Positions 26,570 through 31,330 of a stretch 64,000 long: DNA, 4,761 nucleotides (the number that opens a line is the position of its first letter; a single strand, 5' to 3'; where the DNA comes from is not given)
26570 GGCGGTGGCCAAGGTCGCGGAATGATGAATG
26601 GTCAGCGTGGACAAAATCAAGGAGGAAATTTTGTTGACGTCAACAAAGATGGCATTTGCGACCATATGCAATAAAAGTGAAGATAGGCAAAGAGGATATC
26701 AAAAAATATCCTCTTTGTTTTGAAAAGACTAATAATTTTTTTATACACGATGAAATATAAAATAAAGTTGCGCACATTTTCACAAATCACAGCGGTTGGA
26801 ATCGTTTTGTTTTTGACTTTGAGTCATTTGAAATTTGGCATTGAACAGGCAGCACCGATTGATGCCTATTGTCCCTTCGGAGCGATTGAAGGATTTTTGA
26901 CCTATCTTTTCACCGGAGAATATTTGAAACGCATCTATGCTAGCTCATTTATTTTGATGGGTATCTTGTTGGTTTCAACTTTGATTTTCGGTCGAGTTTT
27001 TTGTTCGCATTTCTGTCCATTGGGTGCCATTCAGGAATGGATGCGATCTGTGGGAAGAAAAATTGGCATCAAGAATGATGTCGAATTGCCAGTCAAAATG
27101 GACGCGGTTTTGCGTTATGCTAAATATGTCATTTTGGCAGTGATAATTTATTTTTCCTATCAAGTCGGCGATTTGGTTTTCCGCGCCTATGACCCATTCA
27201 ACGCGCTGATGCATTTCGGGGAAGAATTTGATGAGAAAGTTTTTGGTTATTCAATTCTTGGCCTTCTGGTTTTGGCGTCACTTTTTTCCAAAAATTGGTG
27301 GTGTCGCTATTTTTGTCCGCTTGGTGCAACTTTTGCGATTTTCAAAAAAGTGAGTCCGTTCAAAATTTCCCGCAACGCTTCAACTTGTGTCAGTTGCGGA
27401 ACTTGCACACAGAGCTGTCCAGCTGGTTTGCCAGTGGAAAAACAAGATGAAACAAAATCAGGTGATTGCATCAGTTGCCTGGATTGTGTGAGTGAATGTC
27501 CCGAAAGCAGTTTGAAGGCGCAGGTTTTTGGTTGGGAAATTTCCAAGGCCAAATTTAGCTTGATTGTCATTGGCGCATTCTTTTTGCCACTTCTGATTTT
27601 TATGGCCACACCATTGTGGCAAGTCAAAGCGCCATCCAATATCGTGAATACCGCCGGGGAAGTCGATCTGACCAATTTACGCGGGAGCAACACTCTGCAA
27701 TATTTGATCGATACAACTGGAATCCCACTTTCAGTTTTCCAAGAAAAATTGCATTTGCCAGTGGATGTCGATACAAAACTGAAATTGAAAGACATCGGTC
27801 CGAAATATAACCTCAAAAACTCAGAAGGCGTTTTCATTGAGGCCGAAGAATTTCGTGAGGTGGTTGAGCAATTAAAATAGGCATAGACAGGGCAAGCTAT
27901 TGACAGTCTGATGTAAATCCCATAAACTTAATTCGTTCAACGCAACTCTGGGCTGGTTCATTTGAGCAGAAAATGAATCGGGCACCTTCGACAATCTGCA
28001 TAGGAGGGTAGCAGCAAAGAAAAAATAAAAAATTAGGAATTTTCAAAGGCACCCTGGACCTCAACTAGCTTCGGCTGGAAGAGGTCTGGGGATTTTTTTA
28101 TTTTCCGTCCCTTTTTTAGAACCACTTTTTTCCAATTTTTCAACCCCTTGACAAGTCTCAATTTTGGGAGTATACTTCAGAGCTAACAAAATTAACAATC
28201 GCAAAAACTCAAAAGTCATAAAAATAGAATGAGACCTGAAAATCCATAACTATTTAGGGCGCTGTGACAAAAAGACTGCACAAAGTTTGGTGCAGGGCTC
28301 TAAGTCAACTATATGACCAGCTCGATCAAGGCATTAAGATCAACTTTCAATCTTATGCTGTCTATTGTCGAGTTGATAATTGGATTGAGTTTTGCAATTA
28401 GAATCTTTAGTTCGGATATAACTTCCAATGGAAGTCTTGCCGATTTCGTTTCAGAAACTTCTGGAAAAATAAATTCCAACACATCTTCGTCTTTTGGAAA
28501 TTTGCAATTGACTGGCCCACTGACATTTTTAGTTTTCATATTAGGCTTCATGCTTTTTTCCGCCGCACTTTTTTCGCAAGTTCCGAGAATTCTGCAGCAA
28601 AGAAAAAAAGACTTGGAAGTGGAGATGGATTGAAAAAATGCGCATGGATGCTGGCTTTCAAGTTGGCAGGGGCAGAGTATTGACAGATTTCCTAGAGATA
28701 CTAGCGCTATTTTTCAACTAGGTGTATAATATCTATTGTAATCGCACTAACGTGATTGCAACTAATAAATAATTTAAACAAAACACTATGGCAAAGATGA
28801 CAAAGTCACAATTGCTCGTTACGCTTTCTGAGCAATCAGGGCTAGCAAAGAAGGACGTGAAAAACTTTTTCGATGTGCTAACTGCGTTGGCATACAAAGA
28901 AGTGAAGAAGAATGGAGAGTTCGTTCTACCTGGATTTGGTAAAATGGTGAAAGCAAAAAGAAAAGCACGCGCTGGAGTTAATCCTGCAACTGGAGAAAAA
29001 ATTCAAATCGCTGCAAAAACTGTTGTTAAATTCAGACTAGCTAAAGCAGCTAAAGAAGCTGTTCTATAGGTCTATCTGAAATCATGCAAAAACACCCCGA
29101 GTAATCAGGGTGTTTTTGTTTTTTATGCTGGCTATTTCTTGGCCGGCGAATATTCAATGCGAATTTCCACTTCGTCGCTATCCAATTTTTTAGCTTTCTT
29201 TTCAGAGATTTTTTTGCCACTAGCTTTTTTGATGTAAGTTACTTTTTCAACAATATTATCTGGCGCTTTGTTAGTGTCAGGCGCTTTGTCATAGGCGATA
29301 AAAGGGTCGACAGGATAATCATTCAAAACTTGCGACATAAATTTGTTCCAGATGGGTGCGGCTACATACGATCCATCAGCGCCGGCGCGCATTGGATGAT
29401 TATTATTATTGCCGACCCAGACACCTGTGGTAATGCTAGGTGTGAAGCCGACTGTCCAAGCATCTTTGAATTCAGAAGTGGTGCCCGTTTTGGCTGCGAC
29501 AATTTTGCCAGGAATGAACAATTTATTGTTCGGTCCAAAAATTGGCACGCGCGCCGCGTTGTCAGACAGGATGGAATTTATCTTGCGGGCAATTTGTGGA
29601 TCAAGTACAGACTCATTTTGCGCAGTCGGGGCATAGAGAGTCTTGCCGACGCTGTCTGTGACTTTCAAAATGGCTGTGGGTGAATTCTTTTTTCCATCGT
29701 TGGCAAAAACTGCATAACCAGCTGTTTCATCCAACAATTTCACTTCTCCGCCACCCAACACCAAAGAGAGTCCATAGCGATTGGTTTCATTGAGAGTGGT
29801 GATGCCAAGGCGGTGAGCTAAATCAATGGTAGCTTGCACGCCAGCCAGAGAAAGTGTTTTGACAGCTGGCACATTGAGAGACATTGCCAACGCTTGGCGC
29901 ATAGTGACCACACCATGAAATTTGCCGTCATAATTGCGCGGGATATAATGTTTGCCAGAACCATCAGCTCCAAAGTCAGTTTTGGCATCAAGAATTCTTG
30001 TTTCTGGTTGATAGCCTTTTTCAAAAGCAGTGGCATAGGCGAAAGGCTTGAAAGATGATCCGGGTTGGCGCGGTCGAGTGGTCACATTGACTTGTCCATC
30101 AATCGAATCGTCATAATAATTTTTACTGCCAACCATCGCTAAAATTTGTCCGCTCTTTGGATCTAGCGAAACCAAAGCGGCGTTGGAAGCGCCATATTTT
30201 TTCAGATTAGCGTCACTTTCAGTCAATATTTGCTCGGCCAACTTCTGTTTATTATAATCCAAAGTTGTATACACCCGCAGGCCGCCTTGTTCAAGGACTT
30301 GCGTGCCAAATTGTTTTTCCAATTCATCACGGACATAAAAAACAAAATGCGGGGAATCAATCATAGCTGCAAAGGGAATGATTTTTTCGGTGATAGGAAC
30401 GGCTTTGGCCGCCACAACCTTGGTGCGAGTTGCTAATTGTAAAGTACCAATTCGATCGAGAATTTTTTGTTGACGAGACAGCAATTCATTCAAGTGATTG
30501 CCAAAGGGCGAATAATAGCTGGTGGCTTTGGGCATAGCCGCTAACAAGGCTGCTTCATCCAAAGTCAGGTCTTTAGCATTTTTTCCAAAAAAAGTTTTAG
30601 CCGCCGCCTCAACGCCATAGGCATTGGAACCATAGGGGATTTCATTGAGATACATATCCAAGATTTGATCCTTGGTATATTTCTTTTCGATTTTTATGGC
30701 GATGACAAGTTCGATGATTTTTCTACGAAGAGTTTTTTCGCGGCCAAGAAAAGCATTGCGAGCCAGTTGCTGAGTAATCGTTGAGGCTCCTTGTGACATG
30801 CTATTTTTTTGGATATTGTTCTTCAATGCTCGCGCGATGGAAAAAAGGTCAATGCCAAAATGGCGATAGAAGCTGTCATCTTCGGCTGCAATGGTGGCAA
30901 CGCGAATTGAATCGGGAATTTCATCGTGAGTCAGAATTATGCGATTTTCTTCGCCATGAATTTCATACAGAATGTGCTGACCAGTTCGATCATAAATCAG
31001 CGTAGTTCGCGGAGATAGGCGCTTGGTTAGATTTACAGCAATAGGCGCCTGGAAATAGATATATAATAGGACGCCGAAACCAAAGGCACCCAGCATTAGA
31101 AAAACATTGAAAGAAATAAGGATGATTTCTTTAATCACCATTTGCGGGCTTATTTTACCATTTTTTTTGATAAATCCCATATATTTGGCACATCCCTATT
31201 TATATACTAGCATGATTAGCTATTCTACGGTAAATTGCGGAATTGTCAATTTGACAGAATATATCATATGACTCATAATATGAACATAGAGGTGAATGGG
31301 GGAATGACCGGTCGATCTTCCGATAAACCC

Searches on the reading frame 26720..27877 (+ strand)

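Call 24: search_protein_families(library=pfam, proteins=[window:26720-27877:+], max_evalue=0.00001)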
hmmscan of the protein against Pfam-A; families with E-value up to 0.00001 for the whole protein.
window:26720-27877:+ (386 aa): 6 families
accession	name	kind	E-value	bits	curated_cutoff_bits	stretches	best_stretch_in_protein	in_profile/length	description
PF12801.12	Fer4_5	-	3.3e-20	72.2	22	2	76-118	5-48/48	4Fe-4S binding domain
PF13237.11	Fer4_10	-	9.4e-09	35.5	25.5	1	215-261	1-53/53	4Fe-4S dicluster domain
PF13187.11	Fer4_9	-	1.6e-07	31.7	27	1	223-263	2-50/52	4Fe-4S dicluster domain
PF00037.32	Fer4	-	2.3e-07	30.8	21.1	0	219-236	4-21/24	4Fe-4S binding domain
PF12837.12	Fer4_6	-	6.3e-07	29.5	25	0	216-237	2-23/24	4Fe-4S binding domain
PF12838.12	Fer4_7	-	1.5e-06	29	27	0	195-236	8-51/52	4Fe-4S dicluster domain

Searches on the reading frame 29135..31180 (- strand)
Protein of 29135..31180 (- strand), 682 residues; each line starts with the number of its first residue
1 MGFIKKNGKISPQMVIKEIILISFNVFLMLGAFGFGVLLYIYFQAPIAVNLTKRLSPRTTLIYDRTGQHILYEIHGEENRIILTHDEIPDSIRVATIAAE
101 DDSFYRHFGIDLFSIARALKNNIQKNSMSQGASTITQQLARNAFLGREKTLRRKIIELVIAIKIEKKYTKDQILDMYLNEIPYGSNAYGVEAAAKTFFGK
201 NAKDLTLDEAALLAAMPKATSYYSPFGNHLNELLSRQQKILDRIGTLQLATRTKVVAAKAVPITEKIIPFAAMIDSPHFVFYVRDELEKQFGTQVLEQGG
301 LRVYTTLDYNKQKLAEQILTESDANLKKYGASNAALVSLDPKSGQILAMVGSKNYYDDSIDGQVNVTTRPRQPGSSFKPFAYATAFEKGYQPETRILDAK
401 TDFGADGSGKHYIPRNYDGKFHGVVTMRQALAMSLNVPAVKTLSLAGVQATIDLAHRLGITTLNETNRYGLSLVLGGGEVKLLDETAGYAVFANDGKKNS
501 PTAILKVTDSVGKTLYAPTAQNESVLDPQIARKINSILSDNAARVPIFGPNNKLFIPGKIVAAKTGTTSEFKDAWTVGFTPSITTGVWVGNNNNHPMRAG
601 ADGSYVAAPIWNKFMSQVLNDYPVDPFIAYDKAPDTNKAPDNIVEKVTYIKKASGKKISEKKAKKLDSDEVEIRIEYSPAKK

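Call 24: search_protein_families(library=pfam, proteins=[window:29135-31180:-], max_evalue=0.00001)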
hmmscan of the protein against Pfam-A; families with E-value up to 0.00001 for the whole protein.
window:29135-31180:- (682 aa): 2 families
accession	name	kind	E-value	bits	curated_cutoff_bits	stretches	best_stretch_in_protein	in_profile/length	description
PF00912.28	Transgly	-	2.6e-61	206.6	27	1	70-243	4-176/178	Transglycosylase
PF00905.27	Transpeptidase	-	9.8e-26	91.1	22.1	1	336-615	3-298/299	Penicillin binding protein transpeptidase domain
